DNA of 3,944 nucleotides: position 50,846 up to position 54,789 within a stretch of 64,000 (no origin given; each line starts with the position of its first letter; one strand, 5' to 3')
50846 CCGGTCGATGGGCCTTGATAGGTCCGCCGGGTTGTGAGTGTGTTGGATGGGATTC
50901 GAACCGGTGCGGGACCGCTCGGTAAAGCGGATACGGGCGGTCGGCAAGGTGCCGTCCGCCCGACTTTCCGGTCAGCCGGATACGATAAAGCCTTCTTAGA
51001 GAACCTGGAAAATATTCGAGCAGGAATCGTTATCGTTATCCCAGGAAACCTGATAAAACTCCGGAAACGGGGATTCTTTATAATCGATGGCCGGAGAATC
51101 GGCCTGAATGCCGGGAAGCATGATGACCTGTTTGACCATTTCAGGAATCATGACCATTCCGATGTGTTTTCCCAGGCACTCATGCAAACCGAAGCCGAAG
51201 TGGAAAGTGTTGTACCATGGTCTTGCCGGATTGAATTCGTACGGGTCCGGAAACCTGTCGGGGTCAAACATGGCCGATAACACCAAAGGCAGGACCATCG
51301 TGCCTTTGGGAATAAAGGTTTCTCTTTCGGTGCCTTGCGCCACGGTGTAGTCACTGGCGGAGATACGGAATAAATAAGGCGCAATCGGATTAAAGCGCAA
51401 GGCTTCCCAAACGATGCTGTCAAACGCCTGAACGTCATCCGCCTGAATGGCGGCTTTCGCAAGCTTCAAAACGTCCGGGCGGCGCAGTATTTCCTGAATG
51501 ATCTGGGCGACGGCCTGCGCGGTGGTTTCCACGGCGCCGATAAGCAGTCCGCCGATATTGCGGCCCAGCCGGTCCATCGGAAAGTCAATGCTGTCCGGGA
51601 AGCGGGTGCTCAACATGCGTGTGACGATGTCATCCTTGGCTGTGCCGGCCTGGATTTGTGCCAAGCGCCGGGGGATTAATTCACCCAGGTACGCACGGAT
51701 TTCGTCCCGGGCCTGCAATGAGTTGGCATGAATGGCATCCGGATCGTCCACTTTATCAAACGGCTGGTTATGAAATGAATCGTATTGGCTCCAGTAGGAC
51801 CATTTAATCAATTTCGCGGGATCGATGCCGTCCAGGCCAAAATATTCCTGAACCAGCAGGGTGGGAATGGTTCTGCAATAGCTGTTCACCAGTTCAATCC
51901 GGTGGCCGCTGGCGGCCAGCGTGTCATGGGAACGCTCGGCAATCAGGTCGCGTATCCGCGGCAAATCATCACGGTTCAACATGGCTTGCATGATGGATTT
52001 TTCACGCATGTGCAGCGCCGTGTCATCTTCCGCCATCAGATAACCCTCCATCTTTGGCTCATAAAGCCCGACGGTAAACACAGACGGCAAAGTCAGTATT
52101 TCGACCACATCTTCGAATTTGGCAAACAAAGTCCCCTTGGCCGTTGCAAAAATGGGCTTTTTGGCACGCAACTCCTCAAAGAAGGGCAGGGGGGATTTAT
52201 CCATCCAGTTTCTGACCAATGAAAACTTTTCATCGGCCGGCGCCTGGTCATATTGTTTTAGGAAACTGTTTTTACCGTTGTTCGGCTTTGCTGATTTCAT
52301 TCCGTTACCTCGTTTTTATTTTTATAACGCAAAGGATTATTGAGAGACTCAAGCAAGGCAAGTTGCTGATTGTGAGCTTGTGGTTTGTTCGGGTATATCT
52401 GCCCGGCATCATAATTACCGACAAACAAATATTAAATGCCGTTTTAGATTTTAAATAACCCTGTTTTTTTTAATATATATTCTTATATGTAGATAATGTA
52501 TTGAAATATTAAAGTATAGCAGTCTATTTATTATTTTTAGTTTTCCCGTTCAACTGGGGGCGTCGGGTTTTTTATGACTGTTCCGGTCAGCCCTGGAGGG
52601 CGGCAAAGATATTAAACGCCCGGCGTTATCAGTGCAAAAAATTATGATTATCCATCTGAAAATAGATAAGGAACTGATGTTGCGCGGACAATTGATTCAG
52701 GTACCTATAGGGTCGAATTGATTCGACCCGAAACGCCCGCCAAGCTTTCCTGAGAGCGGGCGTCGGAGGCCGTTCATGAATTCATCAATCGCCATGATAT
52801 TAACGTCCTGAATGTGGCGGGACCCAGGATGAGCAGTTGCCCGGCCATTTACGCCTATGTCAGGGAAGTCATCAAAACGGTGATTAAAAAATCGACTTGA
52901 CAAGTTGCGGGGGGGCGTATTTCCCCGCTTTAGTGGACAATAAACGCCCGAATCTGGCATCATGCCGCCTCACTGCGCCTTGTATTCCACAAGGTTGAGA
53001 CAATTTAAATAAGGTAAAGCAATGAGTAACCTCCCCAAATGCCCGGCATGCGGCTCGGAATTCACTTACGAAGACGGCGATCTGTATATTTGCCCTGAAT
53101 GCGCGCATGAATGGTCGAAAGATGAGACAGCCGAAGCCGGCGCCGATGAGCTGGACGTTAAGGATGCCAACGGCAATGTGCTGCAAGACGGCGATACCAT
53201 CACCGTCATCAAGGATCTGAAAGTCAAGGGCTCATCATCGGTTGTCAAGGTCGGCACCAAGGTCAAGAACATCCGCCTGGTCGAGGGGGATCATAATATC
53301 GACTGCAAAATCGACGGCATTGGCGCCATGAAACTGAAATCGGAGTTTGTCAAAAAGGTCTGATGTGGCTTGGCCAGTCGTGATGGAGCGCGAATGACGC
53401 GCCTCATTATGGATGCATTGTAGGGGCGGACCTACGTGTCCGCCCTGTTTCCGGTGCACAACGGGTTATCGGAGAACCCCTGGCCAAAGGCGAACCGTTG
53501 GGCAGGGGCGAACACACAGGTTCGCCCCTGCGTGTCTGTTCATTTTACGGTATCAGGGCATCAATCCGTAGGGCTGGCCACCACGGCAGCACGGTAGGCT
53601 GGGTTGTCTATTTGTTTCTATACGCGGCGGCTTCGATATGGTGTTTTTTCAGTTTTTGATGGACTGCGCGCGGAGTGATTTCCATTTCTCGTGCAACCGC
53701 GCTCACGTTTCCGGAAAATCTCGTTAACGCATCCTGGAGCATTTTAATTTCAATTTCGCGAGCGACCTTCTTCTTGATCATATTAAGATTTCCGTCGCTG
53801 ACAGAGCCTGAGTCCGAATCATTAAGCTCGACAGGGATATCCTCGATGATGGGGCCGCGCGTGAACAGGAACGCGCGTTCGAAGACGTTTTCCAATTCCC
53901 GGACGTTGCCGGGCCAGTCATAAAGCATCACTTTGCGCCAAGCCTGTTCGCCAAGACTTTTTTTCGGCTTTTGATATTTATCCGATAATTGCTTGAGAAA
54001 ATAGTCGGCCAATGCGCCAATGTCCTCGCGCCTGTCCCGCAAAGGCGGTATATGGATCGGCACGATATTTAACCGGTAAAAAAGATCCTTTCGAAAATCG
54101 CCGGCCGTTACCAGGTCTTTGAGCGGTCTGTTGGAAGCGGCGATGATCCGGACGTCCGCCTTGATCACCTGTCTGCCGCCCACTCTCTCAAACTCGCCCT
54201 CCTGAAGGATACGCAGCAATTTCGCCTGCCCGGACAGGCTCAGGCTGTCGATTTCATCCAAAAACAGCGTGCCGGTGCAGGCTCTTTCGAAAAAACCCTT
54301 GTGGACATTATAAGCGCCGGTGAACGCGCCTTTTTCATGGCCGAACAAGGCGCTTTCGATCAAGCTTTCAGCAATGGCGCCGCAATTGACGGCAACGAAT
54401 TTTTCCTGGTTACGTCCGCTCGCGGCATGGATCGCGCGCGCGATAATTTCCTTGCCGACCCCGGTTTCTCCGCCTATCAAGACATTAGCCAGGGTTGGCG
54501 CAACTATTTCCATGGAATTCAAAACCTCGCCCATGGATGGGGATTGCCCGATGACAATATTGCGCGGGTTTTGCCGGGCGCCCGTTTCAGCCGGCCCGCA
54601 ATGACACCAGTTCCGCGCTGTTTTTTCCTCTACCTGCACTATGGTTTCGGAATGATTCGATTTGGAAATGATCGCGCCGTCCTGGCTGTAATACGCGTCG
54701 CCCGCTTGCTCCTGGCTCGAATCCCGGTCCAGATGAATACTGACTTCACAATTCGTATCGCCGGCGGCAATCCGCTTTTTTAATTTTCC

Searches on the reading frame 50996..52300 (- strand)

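Call 19: search_protein_families(library=pfam, proteins=[window:50996-52300:-], max_evalue=0.001)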
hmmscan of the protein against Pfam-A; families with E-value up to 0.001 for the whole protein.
window:50996-52300:- (434 aa): 1 family
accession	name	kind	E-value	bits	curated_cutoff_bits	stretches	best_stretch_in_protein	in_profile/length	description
PF00067.27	p450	-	6.2e-21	75.1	22.8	1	187-386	202-422/462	Cytochrome P450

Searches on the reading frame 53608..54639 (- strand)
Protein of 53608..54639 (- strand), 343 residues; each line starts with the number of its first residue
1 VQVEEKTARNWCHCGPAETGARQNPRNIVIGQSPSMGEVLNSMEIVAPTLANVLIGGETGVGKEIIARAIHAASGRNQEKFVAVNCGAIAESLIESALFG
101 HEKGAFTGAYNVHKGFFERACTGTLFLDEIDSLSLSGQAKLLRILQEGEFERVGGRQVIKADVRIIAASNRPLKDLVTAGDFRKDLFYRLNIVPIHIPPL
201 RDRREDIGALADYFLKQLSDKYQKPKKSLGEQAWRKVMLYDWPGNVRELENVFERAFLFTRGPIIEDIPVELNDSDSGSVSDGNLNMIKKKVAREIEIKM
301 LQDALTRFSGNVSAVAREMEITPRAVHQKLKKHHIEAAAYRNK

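Call 58: search_protein_families(library=pfam, proteins=[window:53608-54639:-], max_evalue=0.001)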
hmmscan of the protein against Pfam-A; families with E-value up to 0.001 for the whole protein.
window:53608-54639:- (343 aa): 7 families
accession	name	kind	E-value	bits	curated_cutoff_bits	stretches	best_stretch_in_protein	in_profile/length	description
PF00158.32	Sigma54_activat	-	1e-67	227.5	20.2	1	29-196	1-168/168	Sigma-54 interaction domain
PF25601.1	AAA_lid_14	-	2.5e-21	75.7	27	1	201-275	1-77/87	AAA+ ATPase lid domain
PF14532.12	Sigma54_activ_2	-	1.2e-20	74.6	25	1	30-200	1-138/138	Sigma-54 interaction domain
PF02954.25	HTH_8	-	1.6e-08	34.6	22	1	294-333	3-42/42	Bacterial regulatory protein, Fis family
PF07724.20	AAA_2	-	2.8e-08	34.4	27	1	51-177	4-131/166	AAA domain (Cdc48 subfamily)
PF00004.35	AAA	-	2.4e-07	31.7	21.2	1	53-172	1-111/131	ATPase family associated with various cellular activities (AAA)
PF07728.20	AAA_5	-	3.1e-07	30.9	22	1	52-172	1-124/139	AAA domain (dynein-related subfamily)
